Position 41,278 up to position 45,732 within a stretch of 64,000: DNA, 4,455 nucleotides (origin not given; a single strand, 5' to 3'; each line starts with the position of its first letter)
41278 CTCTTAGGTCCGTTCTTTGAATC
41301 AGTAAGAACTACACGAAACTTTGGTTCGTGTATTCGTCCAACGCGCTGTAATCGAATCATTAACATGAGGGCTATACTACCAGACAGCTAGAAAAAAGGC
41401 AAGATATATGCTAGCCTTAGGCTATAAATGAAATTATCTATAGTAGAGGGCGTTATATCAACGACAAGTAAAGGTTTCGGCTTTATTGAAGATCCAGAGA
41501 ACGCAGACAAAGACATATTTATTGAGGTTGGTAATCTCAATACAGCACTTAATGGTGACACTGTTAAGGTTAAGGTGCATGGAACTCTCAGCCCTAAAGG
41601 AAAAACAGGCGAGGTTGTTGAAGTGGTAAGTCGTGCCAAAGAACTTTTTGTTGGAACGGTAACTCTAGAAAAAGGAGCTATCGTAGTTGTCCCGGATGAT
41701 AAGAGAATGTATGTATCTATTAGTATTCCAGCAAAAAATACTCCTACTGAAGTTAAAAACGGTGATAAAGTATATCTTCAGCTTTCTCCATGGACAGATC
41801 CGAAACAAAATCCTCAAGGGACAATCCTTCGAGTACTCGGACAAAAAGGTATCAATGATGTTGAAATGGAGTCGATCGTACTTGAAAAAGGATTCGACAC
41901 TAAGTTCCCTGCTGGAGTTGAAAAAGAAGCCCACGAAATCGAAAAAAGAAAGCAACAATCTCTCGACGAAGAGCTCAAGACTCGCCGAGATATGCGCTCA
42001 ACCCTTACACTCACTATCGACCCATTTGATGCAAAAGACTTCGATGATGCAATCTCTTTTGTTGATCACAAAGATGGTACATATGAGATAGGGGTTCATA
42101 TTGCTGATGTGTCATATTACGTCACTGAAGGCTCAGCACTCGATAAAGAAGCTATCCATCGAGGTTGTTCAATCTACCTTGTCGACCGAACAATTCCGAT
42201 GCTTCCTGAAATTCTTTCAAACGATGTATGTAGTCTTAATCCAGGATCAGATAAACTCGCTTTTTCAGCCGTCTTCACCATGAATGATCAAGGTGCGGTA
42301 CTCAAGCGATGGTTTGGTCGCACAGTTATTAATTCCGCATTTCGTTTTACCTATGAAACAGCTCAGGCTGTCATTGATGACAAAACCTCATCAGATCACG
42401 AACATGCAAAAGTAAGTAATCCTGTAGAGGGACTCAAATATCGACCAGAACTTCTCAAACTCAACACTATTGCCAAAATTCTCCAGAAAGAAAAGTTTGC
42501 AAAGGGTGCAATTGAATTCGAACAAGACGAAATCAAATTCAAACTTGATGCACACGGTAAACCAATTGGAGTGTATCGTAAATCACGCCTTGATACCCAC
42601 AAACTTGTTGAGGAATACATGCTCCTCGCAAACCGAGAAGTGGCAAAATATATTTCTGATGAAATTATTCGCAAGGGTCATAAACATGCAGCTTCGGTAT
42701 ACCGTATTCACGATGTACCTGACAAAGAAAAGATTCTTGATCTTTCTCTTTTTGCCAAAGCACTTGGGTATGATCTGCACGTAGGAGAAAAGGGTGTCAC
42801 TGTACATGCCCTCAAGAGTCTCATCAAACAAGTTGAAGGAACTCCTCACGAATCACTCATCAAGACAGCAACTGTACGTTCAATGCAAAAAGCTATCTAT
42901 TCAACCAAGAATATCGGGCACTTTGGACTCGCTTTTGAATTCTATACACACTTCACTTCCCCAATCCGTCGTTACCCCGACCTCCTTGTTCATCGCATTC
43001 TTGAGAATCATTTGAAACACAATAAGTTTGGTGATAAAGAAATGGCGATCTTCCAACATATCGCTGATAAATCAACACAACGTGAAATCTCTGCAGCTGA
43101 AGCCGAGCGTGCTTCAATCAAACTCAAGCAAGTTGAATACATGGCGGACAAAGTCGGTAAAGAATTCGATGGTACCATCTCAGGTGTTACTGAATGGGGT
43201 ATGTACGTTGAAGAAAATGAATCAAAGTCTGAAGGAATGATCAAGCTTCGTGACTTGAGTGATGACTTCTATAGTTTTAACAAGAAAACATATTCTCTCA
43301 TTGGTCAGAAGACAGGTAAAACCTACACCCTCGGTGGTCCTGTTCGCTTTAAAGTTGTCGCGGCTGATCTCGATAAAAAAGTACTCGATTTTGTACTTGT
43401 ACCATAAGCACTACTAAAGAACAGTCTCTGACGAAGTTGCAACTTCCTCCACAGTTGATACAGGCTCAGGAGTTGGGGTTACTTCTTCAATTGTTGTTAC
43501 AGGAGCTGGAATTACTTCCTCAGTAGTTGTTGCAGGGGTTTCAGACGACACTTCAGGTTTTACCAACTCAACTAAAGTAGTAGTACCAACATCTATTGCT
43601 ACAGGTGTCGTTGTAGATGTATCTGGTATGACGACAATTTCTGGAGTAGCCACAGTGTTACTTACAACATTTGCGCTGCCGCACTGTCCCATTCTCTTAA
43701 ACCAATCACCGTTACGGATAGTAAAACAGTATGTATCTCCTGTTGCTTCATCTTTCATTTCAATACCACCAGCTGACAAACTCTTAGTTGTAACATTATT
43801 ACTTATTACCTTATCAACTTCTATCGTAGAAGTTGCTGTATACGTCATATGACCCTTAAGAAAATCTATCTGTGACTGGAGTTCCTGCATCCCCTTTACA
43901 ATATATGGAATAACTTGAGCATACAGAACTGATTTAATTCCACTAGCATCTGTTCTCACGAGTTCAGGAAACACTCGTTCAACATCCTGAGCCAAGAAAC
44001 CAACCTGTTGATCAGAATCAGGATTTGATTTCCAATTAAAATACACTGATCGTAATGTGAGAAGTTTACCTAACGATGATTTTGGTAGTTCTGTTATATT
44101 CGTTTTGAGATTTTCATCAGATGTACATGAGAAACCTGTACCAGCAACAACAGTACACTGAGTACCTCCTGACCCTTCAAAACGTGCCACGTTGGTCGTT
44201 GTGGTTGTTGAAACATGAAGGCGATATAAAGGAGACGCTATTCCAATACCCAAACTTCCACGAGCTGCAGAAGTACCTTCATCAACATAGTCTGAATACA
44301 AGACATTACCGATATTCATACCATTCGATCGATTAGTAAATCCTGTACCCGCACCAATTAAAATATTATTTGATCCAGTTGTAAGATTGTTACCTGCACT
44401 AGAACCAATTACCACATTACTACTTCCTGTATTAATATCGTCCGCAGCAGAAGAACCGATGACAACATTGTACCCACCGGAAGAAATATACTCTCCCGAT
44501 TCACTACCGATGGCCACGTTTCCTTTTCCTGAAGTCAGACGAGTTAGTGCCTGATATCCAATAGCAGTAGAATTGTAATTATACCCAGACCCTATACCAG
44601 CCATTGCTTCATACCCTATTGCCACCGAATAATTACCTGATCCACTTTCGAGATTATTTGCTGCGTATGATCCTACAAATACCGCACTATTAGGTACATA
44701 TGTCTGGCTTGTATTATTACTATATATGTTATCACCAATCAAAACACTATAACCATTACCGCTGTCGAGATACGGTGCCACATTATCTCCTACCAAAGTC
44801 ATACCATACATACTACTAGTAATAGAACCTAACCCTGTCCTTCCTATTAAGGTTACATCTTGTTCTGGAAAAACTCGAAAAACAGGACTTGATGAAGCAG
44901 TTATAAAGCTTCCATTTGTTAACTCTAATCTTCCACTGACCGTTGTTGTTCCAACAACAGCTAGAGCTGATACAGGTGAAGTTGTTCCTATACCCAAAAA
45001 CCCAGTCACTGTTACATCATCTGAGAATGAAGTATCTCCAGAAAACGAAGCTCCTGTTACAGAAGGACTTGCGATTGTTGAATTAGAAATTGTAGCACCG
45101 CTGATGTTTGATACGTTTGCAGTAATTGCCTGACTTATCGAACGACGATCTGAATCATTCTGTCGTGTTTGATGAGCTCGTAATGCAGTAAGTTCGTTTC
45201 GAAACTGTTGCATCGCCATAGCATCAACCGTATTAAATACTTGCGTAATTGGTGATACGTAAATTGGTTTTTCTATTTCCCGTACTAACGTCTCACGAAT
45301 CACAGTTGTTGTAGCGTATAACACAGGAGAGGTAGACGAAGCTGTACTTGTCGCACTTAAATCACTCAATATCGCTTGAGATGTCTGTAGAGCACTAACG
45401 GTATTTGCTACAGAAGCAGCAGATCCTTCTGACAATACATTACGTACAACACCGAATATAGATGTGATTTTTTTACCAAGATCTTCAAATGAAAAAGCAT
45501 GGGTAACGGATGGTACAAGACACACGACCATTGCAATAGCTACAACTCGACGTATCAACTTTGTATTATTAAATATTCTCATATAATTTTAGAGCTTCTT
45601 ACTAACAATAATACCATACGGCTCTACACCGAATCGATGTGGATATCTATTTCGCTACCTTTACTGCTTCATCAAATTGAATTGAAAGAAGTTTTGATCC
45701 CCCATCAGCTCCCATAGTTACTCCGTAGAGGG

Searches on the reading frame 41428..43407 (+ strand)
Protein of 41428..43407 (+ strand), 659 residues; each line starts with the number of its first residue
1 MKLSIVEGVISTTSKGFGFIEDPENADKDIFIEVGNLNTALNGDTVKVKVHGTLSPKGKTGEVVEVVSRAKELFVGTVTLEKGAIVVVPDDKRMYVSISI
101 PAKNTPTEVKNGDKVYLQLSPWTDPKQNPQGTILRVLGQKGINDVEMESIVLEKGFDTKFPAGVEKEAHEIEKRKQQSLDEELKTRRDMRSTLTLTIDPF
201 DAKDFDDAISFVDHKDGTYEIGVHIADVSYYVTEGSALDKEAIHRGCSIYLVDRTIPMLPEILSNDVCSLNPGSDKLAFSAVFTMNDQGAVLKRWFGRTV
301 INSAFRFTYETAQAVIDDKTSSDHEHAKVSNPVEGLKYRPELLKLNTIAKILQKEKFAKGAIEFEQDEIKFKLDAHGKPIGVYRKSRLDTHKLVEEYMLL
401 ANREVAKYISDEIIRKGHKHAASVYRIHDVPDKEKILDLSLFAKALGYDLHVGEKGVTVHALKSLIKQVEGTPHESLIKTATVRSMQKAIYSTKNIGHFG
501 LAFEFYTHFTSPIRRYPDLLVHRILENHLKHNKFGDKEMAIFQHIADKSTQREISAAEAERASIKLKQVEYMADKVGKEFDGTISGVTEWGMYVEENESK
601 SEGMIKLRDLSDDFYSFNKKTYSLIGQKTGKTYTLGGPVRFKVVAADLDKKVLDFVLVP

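Call 15: search_protein_families(library=pfam, proteins=[window:41428-43407:+], max_evalue=0.00001)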
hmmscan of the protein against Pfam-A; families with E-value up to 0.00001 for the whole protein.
window:41428-43407:+ (659 aa): 4 families
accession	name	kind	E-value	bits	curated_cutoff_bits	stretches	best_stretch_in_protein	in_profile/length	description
PF00773.25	RNB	-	2.3e-107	359.5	29.3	1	186-530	1-325/326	RNB domain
PF17876.7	CSD2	-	2e-22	79.5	26.2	1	87-161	2-74/74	Cold shock domain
PF08206.17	OB_RNB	-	3.3e-16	59.2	24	1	8-66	1-58/58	Ribonuclease B OB domain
PF17849.7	OB_Dis3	-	2.5e-06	27.9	22.8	1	86-154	3-76/77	Dis3-like cold-shock domain 2 (CSD2)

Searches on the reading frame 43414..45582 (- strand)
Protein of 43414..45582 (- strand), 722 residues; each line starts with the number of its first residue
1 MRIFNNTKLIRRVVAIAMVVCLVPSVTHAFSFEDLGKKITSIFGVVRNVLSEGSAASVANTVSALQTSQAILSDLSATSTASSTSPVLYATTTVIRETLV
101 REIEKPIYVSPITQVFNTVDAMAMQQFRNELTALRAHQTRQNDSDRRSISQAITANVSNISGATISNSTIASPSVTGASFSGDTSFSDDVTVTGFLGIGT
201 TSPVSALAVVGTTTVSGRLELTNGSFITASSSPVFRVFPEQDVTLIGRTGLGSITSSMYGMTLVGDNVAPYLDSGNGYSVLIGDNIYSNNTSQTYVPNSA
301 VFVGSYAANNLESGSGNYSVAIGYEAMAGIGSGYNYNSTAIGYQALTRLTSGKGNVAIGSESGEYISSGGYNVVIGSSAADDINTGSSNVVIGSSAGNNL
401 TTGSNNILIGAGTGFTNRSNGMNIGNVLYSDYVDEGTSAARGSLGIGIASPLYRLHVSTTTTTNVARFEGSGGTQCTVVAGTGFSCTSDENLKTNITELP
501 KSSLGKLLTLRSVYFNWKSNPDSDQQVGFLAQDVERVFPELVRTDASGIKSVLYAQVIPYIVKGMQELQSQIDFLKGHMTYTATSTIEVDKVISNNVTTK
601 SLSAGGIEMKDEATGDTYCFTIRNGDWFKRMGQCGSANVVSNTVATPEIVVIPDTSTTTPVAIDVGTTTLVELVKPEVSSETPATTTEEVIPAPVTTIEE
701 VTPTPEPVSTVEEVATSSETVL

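Call 15: search_protein_families(library=pfam, proteins=[window:43414-45582:-], max_evalue=0.00001)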
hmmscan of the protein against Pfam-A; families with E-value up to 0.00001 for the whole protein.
window:43414-45582:- (722 aa): 1 family
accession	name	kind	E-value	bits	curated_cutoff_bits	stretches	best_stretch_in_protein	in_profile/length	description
PF13884.11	Peptidase_S74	-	1.1e-14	54.9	22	1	488-543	1-58/58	Chaperone of endosialidase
